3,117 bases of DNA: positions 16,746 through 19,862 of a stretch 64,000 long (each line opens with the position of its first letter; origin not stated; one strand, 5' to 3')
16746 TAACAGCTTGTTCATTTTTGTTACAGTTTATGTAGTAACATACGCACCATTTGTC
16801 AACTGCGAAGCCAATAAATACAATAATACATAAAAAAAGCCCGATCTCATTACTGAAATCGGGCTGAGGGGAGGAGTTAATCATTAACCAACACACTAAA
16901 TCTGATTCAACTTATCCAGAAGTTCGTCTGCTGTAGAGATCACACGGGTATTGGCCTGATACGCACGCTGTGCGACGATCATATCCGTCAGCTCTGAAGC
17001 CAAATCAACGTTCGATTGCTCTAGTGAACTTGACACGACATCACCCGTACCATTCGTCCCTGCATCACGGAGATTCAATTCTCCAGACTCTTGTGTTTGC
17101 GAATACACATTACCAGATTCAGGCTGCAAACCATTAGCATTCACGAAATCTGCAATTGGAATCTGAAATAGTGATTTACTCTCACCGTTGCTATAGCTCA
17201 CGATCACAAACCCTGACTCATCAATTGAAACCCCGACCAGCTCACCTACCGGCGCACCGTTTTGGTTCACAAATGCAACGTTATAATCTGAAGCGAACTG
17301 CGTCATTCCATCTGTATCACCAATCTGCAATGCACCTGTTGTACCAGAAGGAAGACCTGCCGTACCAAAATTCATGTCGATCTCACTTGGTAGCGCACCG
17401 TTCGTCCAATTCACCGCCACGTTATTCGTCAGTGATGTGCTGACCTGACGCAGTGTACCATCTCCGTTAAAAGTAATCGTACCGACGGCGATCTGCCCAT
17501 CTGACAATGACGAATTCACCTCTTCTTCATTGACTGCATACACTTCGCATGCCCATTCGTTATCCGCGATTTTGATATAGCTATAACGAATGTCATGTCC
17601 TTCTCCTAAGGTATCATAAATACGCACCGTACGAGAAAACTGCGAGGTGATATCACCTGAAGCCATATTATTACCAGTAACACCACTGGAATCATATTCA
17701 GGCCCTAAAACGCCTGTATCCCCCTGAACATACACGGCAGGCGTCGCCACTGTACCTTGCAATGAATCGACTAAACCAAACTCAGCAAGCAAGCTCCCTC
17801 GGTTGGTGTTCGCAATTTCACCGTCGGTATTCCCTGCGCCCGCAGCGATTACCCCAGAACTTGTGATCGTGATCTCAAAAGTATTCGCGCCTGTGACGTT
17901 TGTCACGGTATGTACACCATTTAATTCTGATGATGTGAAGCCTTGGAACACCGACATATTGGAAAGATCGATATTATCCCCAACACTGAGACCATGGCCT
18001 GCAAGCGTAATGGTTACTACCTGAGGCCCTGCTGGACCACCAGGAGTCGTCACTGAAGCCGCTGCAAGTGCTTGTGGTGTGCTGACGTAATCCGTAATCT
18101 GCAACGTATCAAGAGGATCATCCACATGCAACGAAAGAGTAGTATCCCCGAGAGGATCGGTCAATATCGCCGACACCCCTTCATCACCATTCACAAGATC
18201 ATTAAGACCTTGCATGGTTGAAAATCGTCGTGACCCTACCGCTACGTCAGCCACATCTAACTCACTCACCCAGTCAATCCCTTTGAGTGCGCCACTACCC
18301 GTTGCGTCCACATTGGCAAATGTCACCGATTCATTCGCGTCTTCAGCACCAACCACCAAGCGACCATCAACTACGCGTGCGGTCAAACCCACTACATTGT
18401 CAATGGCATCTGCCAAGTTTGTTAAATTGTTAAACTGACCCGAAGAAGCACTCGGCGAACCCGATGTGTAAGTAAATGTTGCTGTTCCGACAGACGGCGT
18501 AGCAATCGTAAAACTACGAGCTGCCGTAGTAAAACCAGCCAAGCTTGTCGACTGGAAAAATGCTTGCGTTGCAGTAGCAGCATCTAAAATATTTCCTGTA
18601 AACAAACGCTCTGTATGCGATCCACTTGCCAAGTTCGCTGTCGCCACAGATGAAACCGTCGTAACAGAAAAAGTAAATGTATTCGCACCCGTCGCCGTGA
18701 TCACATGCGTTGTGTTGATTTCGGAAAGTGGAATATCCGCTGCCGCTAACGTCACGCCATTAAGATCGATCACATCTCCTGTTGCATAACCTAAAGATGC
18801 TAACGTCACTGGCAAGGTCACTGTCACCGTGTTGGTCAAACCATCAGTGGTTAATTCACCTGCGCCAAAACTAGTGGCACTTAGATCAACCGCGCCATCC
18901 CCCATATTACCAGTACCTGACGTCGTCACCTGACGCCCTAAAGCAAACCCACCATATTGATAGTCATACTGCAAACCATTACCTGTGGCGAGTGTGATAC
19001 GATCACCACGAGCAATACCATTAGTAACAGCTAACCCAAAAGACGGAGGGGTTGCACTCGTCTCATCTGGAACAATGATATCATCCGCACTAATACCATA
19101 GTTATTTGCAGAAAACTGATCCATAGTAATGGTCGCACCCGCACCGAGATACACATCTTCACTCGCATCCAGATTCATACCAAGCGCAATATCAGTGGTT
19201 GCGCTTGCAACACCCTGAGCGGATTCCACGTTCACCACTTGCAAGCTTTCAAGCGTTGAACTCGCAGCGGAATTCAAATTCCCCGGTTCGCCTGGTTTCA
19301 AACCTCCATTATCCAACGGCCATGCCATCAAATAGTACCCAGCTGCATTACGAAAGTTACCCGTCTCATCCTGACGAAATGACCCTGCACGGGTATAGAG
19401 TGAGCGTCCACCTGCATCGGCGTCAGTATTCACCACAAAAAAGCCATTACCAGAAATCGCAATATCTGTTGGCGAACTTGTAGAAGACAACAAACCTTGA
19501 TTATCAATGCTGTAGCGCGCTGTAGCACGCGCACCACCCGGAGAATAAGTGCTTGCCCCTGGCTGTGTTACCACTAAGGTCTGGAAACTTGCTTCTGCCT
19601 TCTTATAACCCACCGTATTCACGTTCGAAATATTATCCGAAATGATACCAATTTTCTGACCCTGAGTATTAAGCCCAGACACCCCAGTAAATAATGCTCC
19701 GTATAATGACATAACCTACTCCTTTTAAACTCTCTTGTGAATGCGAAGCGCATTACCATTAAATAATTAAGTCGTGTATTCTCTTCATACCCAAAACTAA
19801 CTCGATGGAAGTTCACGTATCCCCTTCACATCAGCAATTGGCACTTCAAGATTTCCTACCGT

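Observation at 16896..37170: All surface-exposed flagellar axial proteins are enlarged together in one cluster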

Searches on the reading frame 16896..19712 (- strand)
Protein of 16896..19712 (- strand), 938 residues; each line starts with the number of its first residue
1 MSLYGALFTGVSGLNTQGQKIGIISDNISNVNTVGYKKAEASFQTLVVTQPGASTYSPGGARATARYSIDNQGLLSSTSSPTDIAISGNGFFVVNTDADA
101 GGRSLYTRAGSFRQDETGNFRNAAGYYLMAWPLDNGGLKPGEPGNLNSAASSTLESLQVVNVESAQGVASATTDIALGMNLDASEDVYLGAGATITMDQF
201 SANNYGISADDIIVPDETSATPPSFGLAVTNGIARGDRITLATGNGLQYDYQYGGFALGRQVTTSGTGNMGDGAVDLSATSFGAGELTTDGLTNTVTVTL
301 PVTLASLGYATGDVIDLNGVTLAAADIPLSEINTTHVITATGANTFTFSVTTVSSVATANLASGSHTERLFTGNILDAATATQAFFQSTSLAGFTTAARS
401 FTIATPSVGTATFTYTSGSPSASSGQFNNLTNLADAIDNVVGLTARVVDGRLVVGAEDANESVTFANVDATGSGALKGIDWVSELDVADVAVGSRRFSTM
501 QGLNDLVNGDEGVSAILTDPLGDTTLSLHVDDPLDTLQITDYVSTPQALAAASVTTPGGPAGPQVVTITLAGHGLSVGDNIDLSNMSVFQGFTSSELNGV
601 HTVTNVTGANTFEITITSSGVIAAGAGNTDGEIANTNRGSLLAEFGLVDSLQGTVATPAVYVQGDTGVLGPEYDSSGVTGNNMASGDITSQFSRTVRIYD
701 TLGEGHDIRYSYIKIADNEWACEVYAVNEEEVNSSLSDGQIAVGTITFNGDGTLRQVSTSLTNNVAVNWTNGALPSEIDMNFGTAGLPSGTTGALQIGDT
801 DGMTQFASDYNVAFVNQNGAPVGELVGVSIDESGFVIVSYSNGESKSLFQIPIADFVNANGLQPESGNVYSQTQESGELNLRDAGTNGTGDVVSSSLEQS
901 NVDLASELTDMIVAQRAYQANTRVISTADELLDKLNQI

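Call 3: search_protein_families(library=pfam, proteins=[window:16896-19712:-], max_evalue=0.01)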
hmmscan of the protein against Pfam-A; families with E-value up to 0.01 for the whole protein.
window:16896-19712:- (938 aa): 5 families
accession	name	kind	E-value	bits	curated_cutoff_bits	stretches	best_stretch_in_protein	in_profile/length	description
PF06429.18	Flg_bbr_C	-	7.6e-19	67.4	23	1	894-938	2-46/46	Flagellar basal body rod FlgEFG protein C-terminal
PF07559.19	FlgE_D2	-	3.8e-17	63.5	22.7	1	688-819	18-141/142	Flagellar basal body protein FlaE D2 domain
PF22692.1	LlgE_F_G_D1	-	1.2e-09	38.6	27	1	85-130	1-43/64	Flagellar hook protein FlgE/F/G D1 domain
PF00460.25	Flg_bb_rod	-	2.4e-09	37.4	20.7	1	9-37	3-31/31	Flagella basal body rod protein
PF12195.14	End_beta_barrel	-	0.0037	17.6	35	1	561-619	14-66/83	Beta barrel domain of bacteriophage endosialidase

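Call 6: search_protein_families(library=ncbifam, proteins=[window:16896-19712:-], max_evalue=0.01)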
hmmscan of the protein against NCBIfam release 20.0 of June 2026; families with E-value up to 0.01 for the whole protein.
window:16896-19712:- (938 aa): 25 families
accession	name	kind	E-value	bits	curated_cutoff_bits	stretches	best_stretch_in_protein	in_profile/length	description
NF004242.0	PRK05682.2-1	equivalog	6.3e-102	341.5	365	2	684-935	173-417/422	flagellar hook protein FlgE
NF004243.1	PRK05682.2-2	equivalog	1e-89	301.6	801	2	1-193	1-180/420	flagellar hook protein FlgE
TIGR03506.1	FlgEFG_subfam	subfamily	2.2e-86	290.8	70.25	2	652-921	125-351/351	flagellar hook-basal body complex protein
NF040922.1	flgE_Caulobact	equivalog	5e-80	269.9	750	2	1-199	1-194/505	flagellar hook protein FlgE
NF004241.1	PRK05682.1-5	equivalog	7.7e-71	239.5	469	2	686-935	185-441/446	flagellar hook protein FlgE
NF004238.1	PRK05682.1-1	equivalog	1.9e-69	234.9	400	2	689-935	180-410/414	flagellar hook protein FlgE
TIGR02489.1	flgE_epsilon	equivalog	1.1e-60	206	412.85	2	680-937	470-716/719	flagellar hook protein FlgE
NF004240.1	PRK05682.1-4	equivalog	4.5e-58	197.6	472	2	691-935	189-439/443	flagellar hook protein FlgE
NF005286.1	PRK06803.1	equivalog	2.5e-57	194.8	467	2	690-935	178-398/402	flagellar hook protein FlgE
NF009278.1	PRK12636.1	equivalog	6.8e-49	166.7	350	2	826-935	149-258/263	flagellar basal body rod protein FlgG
TIGR02488.1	flgG_G_neg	equivalog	5.7e-48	163.7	252.75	2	825-937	144-257/259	flagellar basal-body rod protein FlgG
TIGR02490.1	flgF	equivalog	7.8e-46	156.4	178.5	2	8-212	2-125/218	flagellar basal-body rod protein FlgF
NF009279.0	PRK12637.1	equivalog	5.1e-39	134.2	663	2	698-935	250-469/473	flagellar hook protein FlgE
NF009456.0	PRK12816.1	equivalog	1.3e-35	123.4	416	2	828-935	151-259/264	flagellar basal body rod protein FlgG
NF004495.0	PRK05841.1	equivalog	9.5e-29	100.4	857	2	690-932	356-595/603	flagellar hook protein FlgE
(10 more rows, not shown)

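Call 10: find_homologous_proteins(query=window:16896-19712:-, max_evalue=1e-10)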
Query window:16896-19712:- (938 aa): 1360 proteins with E <= 1e-10 among 8000 candidates; the best 120 are listed.
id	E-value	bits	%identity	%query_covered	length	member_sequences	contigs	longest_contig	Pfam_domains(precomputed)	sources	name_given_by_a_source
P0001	0.0e+0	1991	100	100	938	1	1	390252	PF06429.19,PF00460.26,PF22692.2,PF07559.20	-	-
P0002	0.0e+0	1666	84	100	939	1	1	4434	PF06429.19,PF00460.26,PF22692.2,PF07559.20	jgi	jgi:flagellar hook protein FlgE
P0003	0.0e+0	1614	80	100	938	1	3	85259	PF06429.19,PF00460.26,PF22692.2,PF07559.20,PF16190.12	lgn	-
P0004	0.0e+0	1445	72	100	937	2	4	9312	PF06429.19,PF00460.26,PF22692.2,PF07559.20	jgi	jgi:flagellar hook protein FlgE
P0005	0.0e+0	1362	69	100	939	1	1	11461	PF06429.19,PF00460.26,PF22692.2,PF07559.20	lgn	-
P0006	0.0e+0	1222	62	100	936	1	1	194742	PF06429.19,PF00460.26,PF22692.2,PF07559.20,PF16190.12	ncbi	ncbi:MAG: flagellar hook-basal body complex protein [Rickettsiales bacterium]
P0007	0.0e+0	1202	63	100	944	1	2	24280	PF06429.19,PF00460.26,PF22692.2,PF07559.20,PF16190.12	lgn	-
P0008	0.0e+0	1202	61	100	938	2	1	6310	PF06429.19,PF00460.26,PF22692.2,PF07559.20,PF16190.12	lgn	-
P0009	0.0e+0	1188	62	100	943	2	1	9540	PF06429.19,PF00460.26,PF22692.2,PF07559.20,PF16190.12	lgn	-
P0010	0.0e+0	1163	60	100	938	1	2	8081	PF06429.19,PF00460.26,PF22692.2,PF07559.20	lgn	-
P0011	0.0e+0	1161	60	100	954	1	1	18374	PF06429.19,PF00460.26,PF22692.2,PF07559.20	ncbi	-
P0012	0.0e+0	1157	60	100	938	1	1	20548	PF06429.19,PF00460.26,PF22692.2,PF12195.15,PF07559.20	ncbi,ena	-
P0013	0.0e+0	1148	60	100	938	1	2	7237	PF06429.19,PF00460.26,PF22692.2,PF07559.20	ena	-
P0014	0.0e+0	1143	60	100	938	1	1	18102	PF06429.19,PF00460.26,PF22692.2,PF07559.20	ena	-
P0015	0.0e+0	1141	60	100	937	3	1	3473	PF06429.19,PF00460.26,PF22692.2,PF07559.20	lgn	-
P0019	0.0e+0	1075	56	100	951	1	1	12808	PF06429.19,PF00460.26,PF22692.2,PF07559.20,PF16190.12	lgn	-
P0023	0.0e+0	1068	55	100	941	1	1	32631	PF06429.19,PF00460.26,PF22692.2,PF07559.20,PF16190.12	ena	-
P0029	0.0e+0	1051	55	100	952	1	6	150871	PF06429.19,PF00460.26,PF22692.2,PF07559.20,PF16190.12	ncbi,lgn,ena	-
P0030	0.0e+0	1050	57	100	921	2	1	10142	PF06429.19,PF00460.26,PF22692.2,PF07559.20,PF16190.12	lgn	-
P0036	0.0e+0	1027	56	100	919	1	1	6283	PF06429.19,PF00460.26,PF22692.2,PF07559.20,PF16190.12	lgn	-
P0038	0.0e+0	1021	55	100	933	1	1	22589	PF06429.19,PF00460.26,PF22692.2,PF07559.20,PF16190.12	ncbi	-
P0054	7.4e-289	979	53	100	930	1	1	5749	PF06429.19,PF00460.26,PF22692.2,PF07559.20,PF16190.12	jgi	-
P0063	4.2e-283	960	53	100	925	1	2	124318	PF06429.19,PF00460.26,PF22692.2,PF07559.20,PF16190.12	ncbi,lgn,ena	-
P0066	7.5e-280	949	51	100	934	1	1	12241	PF06429.19,PF00460.26,PF22692.2,PF07559.20,PF16190.12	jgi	jgi:flagellar hook-basal body protein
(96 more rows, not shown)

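Call 14: search_solved_structures(query=window:16896-19712:-, max_evalue=1)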
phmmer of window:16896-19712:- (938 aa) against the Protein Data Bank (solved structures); distinct sequences matched with E-value up to 1: 20.
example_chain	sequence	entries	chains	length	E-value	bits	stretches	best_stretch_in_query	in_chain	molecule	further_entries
5jxl_A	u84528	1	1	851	6.6e-43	150.2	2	592-937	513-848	flagellar hook protein FlgE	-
6jzt_A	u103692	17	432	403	2.3e-37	131.8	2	693-935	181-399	Flagellar hook protein FlgE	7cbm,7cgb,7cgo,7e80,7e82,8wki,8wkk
3a69_A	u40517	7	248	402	2.5e-37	131.7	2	693-935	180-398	Flagellar hook protein flgE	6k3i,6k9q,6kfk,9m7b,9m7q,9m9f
8z5u_D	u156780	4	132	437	3.9e-33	117.8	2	692-936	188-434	Flagellar hook protein FlgE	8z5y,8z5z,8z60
9yee_Ce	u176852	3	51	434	1.1e-31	113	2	692-933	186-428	Flagellar hook protein FlgE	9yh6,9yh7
5wrh_A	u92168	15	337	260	3.2e-29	104.9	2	826-938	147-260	Flagellar basal-body rod protein FlgG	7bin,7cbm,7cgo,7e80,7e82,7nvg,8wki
6jzr_A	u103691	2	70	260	3.6e-29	104.7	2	826-938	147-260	Flagellar basal-body rod protein FlgG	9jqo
9yee_Ba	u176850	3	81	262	6.4e-27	97.3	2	825-937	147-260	Flagellar basal-body rod protein FlgG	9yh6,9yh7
5az4_A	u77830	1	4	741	1.4e-25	92.8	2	618-905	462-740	Flagellar hook subunit protein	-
8z5u_A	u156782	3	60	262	2.2e-24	88.9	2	826-937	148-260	Flagellar basal-body rod protein FlgG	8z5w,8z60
1wlg_A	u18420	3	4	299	8.1e-23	83.7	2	693-905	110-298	Flagellar hook protein flgE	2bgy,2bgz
6ndx_B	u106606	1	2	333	1.9e-17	65.9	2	688-900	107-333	Flagellar hook protein FlgE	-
5npy_A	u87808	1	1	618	1.3e-14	56.5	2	809-933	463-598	Flagellar basal body protein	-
9wwj_L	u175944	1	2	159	9.9e-13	50.3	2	807-898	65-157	Flagellar hook protein FlgE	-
6jf2_A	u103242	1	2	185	2.2e-12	49.2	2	34-128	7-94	Flagellar basal-body rod protein FlgG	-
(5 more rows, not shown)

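Call 29: predict_structure(alignment_id=A1)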
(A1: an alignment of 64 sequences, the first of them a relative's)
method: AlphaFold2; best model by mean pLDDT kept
length: 938 residues; sequences in the alignment: 64
mean_pLDDT: 86.7   pTM: 0.70
mean pLDDT of the five models: 86.7, 85.7, 85.2, 84.1, 83.2
residues with pLDDT >= 90: 489; 70-90: 368; 50-70: 59; < 50: 22
segments of 3 or more residues with pLDDT < 50: 1-4, 46-51, 53-60, 935-938
pLDDT, mean of each block of 10 residues (from residue 1): 49 67 73 72 52 45 69 82 86 88 87 86 89 85 83 86 75 92 93 94 92 90 88 95 95 96 89 88 83 88 84 87 79 90 92 78 81 88 91 93 97 94 96 97 95 96 96 88 95 95 96 92 88 95 95 92 94 89 93 92 92 94 88 95 96 87 94 91 93 94 91 95 95 91 94 93 91 91 91 89 92 89 83 87 83 88 82 84 83 83 74 71 59 50
secondary structure, 60 per line:
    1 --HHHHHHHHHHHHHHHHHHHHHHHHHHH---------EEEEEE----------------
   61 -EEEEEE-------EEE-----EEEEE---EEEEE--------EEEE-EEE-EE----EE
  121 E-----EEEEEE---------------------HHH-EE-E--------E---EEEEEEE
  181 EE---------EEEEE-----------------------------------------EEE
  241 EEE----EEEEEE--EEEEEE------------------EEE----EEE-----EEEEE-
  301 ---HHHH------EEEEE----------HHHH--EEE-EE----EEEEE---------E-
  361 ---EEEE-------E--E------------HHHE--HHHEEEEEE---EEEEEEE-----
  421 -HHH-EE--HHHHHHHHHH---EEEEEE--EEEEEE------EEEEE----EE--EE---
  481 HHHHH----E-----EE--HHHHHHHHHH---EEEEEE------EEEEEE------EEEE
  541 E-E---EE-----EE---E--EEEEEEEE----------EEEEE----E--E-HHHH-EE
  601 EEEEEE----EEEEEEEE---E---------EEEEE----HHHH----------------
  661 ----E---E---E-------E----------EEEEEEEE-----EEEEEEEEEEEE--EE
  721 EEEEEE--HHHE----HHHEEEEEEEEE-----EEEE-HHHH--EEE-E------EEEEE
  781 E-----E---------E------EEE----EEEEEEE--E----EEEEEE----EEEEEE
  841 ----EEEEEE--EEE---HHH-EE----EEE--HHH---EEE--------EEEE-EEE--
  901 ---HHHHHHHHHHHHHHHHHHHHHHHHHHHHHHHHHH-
elements in order (helices of 4 or more, strands of 3 or more residues): H3-29 E39-44 E62-67 E75-77 E83-87 E91-95 E104-107 E109-111 E119-121 E127-132 E174-182 E192-196 E238-243 E248-253 E256-261 E280-282 E287-289 E295-299 H304-307 E314-318 H329-332 E335-337 E345-349 E364-367 E400-405 E409-415 H430-439 E443-448 E451-456 E463-467 H481-485 H500-509 E513-518 E525-530 E537-541 E562-569 E580-584 H594-597 E599-606 E611-618 E632-636 H641-644 E692-699 E705-716 E719-726 E740-748 E754-757 H759-762 E765-767 E776-781 E804-806 E811-817 E825-830 E835-840 E845-850 E853-855 E869-871 E880-882 E891-894 E896-898 H904-937

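Call 34: fold_search(model_id=the predicted structure, library=pdb)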
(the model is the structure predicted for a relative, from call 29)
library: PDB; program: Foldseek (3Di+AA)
matches with E <= 10: 605; with E <= 0.001: 63
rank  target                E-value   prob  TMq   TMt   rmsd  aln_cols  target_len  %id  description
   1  5jxl                  4.4e-30  1.00  0.34  0.37  24.6      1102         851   17  Cryo-EM structure of the flagellar hook of Campylobacter jejuni (released 2016-11-16)
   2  8z5y_D                2.2e-20  1.00  0.35  0.69  13.5       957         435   13  Cryo-EM structure of the L-hook of the polar flagellum (released 2025-10-22)
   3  5az4_A                3.9e-20  1.00  0.20  0.25  24.2       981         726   13  Crystal structure of a 79KDa fragment of FlgE, the hook protein from Campylobacter jejuni (released 2016-10-05)
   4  7cbm_DA               1.4e-18  1.00  0.29  0.61  15.7       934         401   14  Cryo-EM structure of the flagellar distal rod with partial hook from Salmonella (released 2021-04-28)
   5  9go6_1                3.6e-18  1.00  0.30  0.62  14.0       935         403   14  Salmonella hook-filament junction complex (released 2025-04-09)
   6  6k9q_Q                2.1e-17  1.00  0.31  0.62  14.9       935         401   14  Structure of the native supercoiled hook as a universal joint (released 2020-02-12)
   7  6jzt_A                7.4e-17  1.00  0.28  0.60  12.7       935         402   14  Structure of the bacterial flagellar hook from Salmonella typhimurium (released 2019-07-17)
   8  3a69                  4.5e-15  1.00  0.16  0.33   9.0       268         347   28  Atomic model of the bacterial flagellar hook based on docking an X-ray derived structure and terminal two alpha-helices  (released 2009-12-15)
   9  5npy                  2.0e-14  1.00  0.20  0.34  21.2       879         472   11  Crystal structure of Helicobacter pylori flagellar hook protein FlgE2 (released 2017-11-15)
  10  1wlg_A                2.1e-12  1.00  0.16  0.41   5.5       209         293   26  Crystal structure of FlgE31, a major fragment of the hook protein (released 2004-11-02)
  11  9u7y_FE               3.0e-12  1.00  0.16  0.34  48.9       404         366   21  Structure of the tip region of the intial complex in bacterial flagellar filament assembly at 3.68 angstroms resoluti (released 2026-04-01)
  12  9u7y_FB               7.9e-12  1.00  0.13  0.30   8.8       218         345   28  Structure of the tip region of the intial complex in bacterial flagellar filament assembly at 3.68 angstroms resoluti (released 2026-04-01)
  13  9u7y_FA               8.4e-12  1.00  0.14  0.31   8.2       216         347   29  Structure of the tip region of the intial complex in bacterial flagellar filament assembly at 3.68 angstroms resoluti (released 2026-04-01)
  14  9u7y_FI               2.6e-11  1.00  0.14  0.30  49.6       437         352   19  Structure of the tip region of the intial complex in bacterial flagellar filament assembly at 3.68 angstroms resoluti (released 2026-04-01)
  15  9u7y_FC               6.9e-10  1.00  0.15  0.34   7.0       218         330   29  Structure of the tip region of the intial complex in bacterial flagellar filament assembly at 3.68 angstroms resoluti (released 2026-04-01)
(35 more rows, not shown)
